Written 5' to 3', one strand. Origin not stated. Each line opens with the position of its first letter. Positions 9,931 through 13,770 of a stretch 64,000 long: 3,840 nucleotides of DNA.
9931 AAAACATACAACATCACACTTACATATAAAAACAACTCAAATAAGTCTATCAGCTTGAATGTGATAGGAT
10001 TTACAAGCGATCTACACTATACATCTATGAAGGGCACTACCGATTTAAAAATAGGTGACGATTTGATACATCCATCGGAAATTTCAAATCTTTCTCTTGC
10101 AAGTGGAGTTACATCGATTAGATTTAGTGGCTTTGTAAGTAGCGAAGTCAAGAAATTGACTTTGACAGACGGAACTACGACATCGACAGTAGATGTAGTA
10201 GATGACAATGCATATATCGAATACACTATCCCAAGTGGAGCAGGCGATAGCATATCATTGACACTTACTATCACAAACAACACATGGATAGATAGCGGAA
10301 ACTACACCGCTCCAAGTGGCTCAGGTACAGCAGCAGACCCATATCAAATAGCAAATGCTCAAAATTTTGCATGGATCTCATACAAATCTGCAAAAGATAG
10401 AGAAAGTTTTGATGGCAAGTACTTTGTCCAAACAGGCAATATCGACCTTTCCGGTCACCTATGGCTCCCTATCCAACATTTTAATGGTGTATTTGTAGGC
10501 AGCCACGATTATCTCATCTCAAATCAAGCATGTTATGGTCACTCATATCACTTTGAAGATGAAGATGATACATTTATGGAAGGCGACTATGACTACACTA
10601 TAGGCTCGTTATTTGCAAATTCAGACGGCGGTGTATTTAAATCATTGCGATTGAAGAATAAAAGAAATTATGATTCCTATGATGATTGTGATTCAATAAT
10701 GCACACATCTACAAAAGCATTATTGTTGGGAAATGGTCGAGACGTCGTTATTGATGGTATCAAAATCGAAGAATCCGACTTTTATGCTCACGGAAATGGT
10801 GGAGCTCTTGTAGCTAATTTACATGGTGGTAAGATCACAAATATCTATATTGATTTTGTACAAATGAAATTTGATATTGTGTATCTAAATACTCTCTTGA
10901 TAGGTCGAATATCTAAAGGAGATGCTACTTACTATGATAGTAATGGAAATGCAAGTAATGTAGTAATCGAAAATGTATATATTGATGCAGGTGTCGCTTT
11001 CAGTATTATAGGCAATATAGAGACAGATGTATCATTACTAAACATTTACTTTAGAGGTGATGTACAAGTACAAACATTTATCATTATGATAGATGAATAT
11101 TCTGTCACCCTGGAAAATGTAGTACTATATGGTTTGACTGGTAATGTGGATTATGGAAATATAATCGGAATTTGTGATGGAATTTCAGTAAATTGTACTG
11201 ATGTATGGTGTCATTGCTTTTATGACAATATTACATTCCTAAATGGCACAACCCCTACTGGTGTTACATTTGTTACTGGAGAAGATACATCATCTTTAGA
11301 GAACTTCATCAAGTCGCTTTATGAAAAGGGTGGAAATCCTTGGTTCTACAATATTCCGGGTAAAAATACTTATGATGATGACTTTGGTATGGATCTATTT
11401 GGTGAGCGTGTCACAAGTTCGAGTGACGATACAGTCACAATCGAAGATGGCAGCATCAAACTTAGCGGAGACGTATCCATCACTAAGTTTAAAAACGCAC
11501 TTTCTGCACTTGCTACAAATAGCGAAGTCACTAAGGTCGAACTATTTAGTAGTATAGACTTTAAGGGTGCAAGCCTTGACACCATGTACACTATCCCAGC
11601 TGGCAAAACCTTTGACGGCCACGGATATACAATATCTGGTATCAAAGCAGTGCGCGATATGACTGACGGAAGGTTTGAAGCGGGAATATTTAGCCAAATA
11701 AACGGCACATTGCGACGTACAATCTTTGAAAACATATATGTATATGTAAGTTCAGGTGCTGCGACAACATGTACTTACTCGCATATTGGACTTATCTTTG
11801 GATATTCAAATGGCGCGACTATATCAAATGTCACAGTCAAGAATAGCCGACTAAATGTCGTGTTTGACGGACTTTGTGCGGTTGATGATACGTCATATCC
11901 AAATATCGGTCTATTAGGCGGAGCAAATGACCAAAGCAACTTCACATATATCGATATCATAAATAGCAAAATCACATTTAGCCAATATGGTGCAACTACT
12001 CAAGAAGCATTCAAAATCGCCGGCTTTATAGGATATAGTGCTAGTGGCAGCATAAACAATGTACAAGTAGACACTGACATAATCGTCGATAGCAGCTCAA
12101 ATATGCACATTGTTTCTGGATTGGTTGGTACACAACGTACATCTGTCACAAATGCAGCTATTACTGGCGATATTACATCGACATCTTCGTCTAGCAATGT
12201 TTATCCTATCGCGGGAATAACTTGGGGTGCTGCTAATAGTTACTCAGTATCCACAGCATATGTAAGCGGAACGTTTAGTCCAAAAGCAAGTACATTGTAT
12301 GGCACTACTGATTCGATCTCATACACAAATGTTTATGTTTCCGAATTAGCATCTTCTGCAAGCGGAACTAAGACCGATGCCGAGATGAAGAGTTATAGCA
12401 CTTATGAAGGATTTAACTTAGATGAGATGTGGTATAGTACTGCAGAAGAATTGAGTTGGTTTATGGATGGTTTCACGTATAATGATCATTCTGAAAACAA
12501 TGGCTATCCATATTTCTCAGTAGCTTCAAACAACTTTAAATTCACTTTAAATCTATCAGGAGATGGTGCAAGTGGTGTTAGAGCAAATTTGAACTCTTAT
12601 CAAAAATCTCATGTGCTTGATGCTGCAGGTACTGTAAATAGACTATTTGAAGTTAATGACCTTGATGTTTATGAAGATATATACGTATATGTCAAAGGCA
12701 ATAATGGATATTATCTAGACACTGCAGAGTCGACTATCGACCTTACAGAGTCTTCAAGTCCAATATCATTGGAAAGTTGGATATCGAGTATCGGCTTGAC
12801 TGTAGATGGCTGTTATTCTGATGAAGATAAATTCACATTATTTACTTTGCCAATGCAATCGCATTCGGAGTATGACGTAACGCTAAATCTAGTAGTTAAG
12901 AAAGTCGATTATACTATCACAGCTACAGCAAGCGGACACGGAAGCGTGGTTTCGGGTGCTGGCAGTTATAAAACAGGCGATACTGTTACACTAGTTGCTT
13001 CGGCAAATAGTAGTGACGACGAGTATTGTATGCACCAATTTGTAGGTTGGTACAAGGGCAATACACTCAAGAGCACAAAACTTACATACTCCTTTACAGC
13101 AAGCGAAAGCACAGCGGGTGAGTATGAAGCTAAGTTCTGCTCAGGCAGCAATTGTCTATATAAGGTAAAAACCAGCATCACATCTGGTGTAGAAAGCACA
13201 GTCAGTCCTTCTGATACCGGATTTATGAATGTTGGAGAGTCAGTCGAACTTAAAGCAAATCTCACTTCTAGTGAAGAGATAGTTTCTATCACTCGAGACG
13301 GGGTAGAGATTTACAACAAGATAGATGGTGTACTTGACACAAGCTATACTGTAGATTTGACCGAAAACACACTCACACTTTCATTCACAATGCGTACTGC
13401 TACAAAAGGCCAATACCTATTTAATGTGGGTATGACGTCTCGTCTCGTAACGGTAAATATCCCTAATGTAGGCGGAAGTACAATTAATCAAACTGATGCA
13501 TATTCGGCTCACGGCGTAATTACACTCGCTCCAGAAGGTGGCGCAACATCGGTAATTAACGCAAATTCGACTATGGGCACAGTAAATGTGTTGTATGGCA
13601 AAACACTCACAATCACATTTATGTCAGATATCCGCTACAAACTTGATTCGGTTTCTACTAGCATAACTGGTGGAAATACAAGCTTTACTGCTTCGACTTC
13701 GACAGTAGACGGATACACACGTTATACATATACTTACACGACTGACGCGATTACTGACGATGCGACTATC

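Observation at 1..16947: Giant ORF of over 5,600 codons that reads like several complete adhesins joined in one frame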

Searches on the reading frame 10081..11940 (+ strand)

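Call 17: search_protein_families(library=pfam, proteins=[window:10081-11940:+], max_evalue=1)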
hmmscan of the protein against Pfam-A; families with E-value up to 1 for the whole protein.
window:10081-11940:+ (620 aa): 1 family
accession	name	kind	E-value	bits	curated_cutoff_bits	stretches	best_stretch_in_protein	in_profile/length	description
PF14080.11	DUF4261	-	0.097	13.2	27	1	327-373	12-60/77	Domain of unknown function (DUF4261)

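Call 29: search_protein_families(library=ncbifam, proteins=[window:10081-11940:+], max_evalue=0.1)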
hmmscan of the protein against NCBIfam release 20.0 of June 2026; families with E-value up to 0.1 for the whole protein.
window:10081-11940:+ (620 aa): 0 families

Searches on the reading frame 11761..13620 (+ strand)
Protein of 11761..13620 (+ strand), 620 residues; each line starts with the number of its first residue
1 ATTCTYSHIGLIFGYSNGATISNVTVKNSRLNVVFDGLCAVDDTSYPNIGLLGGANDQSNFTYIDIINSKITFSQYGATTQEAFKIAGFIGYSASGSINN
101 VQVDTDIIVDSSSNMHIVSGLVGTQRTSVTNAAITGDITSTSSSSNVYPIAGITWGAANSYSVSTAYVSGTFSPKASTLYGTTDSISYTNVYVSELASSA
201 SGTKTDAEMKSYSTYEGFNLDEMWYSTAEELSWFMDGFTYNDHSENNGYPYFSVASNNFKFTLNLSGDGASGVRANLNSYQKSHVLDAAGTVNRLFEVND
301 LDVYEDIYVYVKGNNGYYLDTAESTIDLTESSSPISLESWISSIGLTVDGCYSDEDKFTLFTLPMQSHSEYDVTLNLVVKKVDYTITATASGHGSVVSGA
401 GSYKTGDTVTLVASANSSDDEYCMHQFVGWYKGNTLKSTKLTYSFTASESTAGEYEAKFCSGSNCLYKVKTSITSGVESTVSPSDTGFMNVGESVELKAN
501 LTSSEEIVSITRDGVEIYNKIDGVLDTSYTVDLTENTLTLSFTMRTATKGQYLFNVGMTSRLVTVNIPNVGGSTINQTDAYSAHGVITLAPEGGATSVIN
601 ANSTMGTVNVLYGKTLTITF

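Call 17: search_protein_families(library=pfam, proteins=[window:11761-13620:+], max_evalue=1)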
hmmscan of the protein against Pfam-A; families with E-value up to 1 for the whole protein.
window:11761-13620:+ (620 aa): 2 families
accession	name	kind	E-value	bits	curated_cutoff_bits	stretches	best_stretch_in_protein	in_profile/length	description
PF18998.6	Flg_new_2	-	2.9e-05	24.4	23.6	1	384-447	1-58/73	Divergent InlB B-repeat domain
PF11585.13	Stomoxyn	-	0.25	11.7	25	1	376-401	7-34/40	Insect antimicrobial peptide, stomoxyn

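Call 29: search_protein_families(library=ncbifam, proteins=[window:11761-13620:+], max_evalue=0.1)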
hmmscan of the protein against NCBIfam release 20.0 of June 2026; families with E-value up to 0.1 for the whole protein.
window:11761-13620:+ (620 aa): 0 families
